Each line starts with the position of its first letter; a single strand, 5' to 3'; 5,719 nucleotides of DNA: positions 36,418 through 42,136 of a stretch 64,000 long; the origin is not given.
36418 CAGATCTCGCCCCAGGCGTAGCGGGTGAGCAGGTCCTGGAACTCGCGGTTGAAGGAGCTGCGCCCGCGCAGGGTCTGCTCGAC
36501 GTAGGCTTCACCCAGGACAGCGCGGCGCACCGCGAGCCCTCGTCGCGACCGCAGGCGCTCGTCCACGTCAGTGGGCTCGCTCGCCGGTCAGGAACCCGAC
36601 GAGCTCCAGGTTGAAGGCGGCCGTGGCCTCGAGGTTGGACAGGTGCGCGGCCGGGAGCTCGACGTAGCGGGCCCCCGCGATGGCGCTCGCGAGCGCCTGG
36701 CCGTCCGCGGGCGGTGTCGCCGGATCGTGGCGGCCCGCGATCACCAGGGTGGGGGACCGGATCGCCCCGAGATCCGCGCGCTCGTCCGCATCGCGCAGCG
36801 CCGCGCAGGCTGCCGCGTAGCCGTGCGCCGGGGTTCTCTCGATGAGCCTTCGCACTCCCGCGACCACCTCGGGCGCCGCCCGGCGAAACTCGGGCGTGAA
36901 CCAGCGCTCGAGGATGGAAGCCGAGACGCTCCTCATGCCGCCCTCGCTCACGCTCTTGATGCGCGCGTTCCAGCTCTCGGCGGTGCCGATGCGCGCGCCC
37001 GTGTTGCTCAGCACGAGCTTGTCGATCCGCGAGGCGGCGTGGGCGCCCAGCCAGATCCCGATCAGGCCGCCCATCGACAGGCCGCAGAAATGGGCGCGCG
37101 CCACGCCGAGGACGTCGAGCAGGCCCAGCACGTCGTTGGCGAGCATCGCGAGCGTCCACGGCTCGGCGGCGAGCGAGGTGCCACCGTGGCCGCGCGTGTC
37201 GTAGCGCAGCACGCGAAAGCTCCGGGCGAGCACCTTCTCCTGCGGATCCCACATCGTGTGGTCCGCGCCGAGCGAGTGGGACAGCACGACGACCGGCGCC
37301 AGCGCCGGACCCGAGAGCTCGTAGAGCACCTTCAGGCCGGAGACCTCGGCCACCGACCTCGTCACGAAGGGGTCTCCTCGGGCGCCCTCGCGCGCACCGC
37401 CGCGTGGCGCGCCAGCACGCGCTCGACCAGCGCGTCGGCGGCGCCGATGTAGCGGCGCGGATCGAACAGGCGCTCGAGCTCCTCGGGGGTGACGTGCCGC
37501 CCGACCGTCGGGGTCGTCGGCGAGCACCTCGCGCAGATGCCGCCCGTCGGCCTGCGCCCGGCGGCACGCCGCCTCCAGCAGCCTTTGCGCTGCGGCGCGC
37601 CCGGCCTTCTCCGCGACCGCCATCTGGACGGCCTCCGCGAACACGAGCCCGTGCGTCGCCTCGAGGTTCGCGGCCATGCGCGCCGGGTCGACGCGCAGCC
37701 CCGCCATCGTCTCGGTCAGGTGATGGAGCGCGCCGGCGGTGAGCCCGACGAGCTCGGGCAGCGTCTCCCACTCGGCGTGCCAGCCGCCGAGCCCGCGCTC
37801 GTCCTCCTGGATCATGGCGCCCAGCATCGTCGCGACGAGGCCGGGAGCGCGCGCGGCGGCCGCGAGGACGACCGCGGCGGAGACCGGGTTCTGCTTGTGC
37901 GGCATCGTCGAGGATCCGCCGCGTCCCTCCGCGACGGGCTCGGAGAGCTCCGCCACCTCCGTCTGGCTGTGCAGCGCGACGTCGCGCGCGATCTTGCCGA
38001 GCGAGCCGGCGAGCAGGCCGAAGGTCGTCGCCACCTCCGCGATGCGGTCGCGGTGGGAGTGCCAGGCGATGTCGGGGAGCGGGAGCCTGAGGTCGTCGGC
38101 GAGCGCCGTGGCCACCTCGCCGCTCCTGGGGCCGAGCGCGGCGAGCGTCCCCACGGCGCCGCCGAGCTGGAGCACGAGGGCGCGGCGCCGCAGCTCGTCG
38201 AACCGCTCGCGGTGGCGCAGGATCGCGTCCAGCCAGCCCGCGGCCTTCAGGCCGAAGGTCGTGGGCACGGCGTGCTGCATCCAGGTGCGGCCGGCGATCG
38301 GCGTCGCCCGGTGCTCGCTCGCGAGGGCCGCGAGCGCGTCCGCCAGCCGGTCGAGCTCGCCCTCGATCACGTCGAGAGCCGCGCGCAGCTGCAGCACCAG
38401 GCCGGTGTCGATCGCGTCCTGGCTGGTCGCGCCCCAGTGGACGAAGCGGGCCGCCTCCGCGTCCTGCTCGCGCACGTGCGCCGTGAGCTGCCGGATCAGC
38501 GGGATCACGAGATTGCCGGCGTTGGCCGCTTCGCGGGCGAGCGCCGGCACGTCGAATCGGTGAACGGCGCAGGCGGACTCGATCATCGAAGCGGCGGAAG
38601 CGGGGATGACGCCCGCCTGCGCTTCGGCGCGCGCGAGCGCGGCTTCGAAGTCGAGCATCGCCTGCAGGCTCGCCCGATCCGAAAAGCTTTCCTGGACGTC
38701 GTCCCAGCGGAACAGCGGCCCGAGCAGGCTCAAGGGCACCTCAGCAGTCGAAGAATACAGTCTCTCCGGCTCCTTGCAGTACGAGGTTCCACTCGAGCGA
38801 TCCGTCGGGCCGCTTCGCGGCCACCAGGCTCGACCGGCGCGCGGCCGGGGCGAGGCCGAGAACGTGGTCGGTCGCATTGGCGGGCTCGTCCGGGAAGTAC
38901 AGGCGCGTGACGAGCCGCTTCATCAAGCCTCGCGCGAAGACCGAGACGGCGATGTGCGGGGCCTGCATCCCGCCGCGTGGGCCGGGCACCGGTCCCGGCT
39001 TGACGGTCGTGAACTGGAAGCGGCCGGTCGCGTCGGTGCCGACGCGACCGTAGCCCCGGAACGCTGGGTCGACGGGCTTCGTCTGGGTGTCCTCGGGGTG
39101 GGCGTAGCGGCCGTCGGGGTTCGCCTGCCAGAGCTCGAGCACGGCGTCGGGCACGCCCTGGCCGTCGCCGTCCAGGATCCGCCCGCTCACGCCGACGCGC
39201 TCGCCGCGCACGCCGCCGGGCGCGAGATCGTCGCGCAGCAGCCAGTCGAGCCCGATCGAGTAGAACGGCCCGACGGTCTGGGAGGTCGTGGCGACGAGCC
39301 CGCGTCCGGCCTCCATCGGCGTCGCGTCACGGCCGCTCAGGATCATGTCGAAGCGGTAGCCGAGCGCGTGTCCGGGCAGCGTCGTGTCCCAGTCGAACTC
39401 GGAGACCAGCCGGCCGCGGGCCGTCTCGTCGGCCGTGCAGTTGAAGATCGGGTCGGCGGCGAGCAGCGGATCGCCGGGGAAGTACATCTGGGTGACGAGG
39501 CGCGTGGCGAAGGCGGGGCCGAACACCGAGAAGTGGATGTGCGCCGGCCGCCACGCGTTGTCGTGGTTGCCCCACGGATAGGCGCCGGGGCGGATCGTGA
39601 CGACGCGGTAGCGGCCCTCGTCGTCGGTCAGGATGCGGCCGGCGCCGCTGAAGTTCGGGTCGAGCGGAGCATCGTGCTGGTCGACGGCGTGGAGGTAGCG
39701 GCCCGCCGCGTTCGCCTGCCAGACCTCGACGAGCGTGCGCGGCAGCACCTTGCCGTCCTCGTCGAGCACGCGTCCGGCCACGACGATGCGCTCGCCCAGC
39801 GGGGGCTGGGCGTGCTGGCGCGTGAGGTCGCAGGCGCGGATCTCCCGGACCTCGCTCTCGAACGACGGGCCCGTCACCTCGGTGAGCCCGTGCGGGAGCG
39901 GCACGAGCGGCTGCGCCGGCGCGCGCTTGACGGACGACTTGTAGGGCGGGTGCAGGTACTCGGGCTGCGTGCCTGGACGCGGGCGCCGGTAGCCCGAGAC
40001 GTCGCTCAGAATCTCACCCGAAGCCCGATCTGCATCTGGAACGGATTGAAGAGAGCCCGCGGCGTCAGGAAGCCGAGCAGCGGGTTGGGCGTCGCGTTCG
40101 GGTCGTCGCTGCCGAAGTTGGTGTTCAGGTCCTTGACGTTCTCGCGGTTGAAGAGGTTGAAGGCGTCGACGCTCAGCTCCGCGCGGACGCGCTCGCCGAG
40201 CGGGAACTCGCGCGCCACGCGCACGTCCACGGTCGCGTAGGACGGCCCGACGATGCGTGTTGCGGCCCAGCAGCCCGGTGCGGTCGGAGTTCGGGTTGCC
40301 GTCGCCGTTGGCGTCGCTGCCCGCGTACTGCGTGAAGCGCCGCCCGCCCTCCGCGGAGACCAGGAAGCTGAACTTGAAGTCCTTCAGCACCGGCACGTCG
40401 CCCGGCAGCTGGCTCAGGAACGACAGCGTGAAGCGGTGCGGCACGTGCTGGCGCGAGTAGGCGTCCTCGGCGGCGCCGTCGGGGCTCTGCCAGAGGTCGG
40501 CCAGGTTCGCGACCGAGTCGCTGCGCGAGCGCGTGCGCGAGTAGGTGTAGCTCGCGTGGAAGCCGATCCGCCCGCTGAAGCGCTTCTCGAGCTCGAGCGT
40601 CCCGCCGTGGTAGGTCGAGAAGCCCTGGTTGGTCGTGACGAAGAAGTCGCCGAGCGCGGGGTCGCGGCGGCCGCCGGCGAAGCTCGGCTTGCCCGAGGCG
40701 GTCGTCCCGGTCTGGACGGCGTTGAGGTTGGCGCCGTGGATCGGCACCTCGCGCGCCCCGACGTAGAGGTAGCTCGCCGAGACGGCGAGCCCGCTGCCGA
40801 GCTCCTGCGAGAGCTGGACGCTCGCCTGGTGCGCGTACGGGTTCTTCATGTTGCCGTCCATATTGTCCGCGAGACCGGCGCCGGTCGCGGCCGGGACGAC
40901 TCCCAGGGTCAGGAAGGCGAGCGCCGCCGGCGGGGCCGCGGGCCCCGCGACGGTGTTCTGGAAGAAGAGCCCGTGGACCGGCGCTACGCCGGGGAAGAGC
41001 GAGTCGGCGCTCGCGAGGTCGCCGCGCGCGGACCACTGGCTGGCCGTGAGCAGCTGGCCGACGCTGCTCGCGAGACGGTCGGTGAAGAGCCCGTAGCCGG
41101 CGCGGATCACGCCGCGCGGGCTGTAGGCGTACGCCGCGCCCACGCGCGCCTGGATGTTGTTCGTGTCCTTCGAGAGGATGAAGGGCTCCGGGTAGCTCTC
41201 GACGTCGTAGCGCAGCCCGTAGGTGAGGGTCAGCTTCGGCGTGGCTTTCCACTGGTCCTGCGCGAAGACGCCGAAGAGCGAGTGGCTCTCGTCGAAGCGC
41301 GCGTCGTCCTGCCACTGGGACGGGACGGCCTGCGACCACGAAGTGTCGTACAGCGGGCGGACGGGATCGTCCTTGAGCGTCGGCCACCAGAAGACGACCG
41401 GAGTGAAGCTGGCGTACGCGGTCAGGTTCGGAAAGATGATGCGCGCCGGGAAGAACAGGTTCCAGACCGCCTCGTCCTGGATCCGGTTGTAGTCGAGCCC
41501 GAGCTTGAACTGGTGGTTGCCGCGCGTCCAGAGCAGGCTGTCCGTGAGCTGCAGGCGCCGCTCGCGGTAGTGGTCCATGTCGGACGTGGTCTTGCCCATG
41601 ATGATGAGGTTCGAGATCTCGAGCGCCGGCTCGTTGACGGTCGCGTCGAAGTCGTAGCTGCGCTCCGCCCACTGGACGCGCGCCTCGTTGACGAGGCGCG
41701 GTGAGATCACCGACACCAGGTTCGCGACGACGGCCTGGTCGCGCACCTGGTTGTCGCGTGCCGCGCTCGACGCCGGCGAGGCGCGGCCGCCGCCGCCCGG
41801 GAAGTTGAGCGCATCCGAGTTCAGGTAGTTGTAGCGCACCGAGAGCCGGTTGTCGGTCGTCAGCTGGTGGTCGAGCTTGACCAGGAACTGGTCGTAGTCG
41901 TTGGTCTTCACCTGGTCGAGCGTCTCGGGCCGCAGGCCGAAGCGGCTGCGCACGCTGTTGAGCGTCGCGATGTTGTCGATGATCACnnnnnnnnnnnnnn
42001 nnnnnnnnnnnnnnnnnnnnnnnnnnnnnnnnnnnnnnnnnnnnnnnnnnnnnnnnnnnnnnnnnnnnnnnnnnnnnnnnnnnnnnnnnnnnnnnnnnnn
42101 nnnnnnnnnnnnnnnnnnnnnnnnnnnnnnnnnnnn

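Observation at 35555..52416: Contiguous island for hydroxycinnamate/4-hydroxybenzoate catabolism through protocatechuate and beta-ketoadipate, with transport and regulation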

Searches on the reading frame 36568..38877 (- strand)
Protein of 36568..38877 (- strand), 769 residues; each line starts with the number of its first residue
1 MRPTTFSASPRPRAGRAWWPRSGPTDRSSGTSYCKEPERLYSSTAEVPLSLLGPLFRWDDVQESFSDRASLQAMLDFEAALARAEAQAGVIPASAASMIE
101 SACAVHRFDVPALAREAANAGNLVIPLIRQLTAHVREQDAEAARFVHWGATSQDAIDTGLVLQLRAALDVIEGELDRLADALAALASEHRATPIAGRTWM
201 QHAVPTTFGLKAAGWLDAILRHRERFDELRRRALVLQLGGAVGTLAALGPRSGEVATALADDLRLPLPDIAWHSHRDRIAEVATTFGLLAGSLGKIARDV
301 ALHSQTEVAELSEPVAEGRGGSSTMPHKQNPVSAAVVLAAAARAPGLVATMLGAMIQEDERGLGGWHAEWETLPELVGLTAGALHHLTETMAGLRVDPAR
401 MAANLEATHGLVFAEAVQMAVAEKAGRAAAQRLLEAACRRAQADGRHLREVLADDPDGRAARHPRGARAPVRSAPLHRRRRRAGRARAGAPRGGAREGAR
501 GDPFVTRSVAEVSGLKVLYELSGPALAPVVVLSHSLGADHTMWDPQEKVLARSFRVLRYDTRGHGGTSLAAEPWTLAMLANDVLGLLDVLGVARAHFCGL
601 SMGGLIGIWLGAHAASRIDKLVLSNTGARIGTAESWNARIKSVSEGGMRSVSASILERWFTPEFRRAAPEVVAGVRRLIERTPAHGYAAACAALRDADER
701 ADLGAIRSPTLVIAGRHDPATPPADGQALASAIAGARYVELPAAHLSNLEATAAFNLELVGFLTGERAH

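Call 6: search_protein_families(library=pfam, proteins=[window:36568-38877:-], max_evalue=0.001)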
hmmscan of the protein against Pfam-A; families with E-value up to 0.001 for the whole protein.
window:36568-38877:- (769 aa): 6 families
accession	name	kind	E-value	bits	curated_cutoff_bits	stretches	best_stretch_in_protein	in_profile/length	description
PF00206.25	Lyase_1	-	4.3e-54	184.5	27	1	59-346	8-312/312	Lyase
PF00561.26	Abhydrolase_1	-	2.3e-23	83.6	25.8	2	528-637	1-110/245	alpha/beta hydrolase fold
PF12697.13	Abhydrolase_6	-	3.3e-14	54.5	26.3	1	530-755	1-214/217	Alpha/beta hydrolase family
PF12146.15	Hydrolase_4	-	3e-11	43.5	27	1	548-734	26-218/239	Serine aminopeptidase, S33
PF10397.14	ADSL_C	-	2e-08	34.9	32.7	1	410-457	1-50/79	Adenylosuccinate lyase C-terminus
PF08386.16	Abhydrolase_4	-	0.00045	20.7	21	0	704-740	28-67/103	TAP-like protein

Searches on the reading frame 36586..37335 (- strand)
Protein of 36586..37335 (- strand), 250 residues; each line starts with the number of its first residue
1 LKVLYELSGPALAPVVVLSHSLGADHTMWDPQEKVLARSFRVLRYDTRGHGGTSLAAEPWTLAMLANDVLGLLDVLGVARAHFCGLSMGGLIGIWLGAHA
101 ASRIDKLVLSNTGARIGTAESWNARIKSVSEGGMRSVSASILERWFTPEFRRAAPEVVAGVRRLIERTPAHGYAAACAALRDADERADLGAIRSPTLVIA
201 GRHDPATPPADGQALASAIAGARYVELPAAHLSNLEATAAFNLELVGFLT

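Call 62: search_protein_families(library=ncbifam, proteins=[window:36586-37335:-], max_evalue=1e-10)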
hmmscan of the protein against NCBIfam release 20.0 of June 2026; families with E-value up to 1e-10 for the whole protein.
seq(250 aa): 14 families
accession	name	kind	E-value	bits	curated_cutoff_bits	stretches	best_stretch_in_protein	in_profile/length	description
TIGR02427.1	protocat_pcaD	equivalog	9.6e-90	300.3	255.85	1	3-250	2-251/251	3-oxoadipate enol-lactonase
NF051488.1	bifunc_PcaDC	exception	2.8e-80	270.2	390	1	5-249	4-250/375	bifunctional 3-oxoadipate enol-lactonase/4-carboxymuconolactone decarboxylase PcaDC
NF051487.1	bifunc_PcaCD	exception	1.4e-62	212.1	430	1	12-249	171-411/413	bifunctional 4-carboxymuconolactone decarboxylase/3-oxoadipate enol-lactonase PcaCD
TIGR03611.1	RutD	equivalog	1.4e-27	96.7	238.5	1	5-249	3-255/258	pyrimidine utilization protein D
NF011457.0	PRK14875.1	equivalog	5.3e-19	68.4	307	1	5-245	124-365/372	acetoin dehydrogenase dihydrolipoyllysine-residue acetyltransferase subunit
NF058673.1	LipAdnlyCyLipJMY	equivalog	1.6e-17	63.4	800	1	34-231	56-263/449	bifunctional lipase/adenylate cyclase LipJ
NF052610.1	macro_16_ester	equivalog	2.8e-16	59.7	420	0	34-114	46-129/281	alpha/beta fold macrolide esterase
TIGR01738.1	bioH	equivalog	4.9e-16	59.1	206.95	1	15-245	6-241/245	pimeloyl-ACP methyl ester esterase BioH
NF053693.1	esterase_mleCBF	exception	5.8e-14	52.1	564.5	0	36-111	47-126/279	CBF family alpha/beta fold macrolide esterase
TIGR03056.1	bchO_mg_che_rel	equivalog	3.4e-12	45.9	172.55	0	8-101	23-117/278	alpha/beta fold hydrolase BchO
NF041759.1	mac_hydro_EstT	equivalog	3.7e-12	46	450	0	13-114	22-128/278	macrolide hydrolase EstT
NF053684.1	esterase_mleBCA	exception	8.9e-12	44.7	570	0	23-113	33-128/281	BCA family alpha/beta fold macrolide esterase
NF004514.1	PRK05855.1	equivalog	3.8e-11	42.3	455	0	9-97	18-108/578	SDR family oxidoreductase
TIGR03695.1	menH_SHCHC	equivalog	8.7e-11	41.7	208.55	0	14-128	3-120/252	2-succinyl-6-hydroxy-2,4-cyclohexadiene-1-carboxylate synthase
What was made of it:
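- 36568..37365 (-): PcaD, 3-oxoadipate enol-lactonase, 265 aa, intact. Its GTG overlaps the pcaB TGA. TIGR02427, 300 bits (cut-off 256) (call 62).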

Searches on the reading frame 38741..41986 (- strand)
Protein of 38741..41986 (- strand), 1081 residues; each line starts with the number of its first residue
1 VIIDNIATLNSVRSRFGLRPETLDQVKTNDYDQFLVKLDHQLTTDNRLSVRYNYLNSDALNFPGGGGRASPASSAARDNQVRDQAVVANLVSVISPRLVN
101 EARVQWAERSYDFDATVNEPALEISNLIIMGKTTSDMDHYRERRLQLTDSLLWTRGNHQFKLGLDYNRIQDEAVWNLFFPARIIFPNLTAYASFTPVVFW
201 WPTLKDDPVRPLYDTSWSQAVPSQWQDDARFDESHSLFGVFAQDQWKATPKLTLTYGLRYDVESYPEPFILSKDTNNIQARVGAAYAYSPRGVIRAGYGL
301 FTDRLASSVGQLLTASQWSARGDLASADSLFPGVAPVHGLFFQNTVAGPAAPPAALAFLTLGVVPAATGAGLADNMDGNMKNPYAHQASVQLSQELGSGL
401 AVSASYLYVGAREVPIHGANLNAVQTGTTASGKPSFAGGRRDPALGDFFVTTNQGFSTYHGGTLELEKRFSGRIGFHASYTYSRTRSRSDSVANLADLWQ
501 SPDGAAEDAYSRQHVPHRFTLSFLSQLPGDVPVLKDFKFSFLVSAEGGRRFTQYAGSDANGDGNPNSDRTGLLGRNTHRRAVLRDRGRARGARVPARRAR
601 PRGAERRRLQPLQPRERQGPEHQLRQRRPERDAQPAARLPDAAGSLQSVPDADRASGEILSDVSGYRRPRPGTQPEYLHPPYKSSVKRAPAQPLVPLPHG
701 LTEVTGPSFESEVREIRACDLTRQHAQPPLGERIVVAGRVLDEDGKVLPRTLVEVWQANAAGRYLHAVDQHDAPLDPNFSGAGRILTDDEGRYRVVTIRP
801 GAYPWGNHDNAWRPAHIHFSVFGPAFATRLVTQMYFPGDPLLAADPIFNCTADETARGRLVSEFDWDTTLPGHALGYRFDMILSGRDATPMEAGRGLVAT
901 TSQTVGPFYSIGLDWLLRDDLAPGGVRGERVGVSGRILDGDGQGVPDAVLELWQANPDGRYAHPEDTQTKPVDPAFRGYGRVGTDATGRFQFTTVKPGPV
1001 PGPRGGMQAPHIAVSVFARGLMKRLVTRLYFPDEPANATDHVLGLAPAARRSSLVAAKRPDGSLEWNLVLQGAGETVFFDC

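Call 6: search_protein_families(library=pfam, proteins=[window:38741-41986:-], max_evalue=0.001)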
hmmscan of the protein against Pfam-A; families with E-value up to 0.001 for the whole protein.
window:38741-41986:- (1081 aa): 5 families
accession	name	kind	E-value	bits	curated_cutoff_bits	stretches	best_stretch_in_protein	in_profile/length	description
PF00775.27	Dioxygenase_C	-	1.6e-73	246.5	27.3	2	705-884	2-181/182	Dioxygenase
PF25183.1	OMP_b-brl_4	-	3.9e-66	224.5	30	2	271-574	431-736/838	Outer membrane beta barrel domain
PF12391.13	PCDO_beta_N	-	2.2e-12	46.9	24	1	666-699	1-33/34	Protocatechuate 3,4-dioxygenase beta subunit N terminal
PF00593.30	TonB_dep_Rec_b-barrel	-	8.5e-09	36.2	27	1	33-299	48-238/436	TonB dependent receptor-like, beta-barrel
PF13620.12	CarboxypepD_reg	-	5.2e-05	24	32.3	0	736-803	2-50/82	Carboxypeptidase regulatory-like domain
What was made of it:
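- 40006..42960 (-): TonB-dependent receptor of the Oar type (CarboxypepD_reg domain plus OMP_b-brl_4 barrel), about 975 aa, first gene of the pca operon. One 1-nt deletion near 42044 and one +1 insertion near 40249. Pfam (call 6).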

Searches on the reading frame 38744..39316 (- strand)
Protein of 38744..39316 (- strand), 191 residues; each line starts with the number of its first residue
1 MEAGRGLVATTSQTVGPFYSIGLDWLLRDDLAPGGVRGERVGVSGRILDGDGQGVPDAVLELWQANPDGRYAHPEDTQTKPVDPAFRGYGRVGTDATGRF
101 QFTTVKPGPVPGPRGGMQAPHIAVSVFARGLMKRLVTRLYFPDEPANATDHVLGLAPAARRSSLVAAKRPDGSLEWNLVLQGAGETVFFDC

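Call 62: search_protein_families(library=ncbifam, proteins=[window:38744-39316:-], max_evalue=1e-10)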
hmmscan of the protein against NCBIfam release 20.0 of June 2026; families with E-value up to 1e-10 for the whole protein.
seq(191 aa): 2 families
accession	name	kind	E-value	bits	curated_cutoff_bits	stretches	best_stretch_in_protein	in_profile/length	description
TIGR02423.1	protocat_alph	equivalog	2.9e-61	206.7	126.25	1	10-190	1-192/193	protocatechuate 3,4-dioxygenase subunit alpha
TIGR02422.1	protocat_beta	equivalog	5.5e-38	130.8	296.4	1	32-181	52-211/220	protocatechuate 3,4-dioxygenase subunit beta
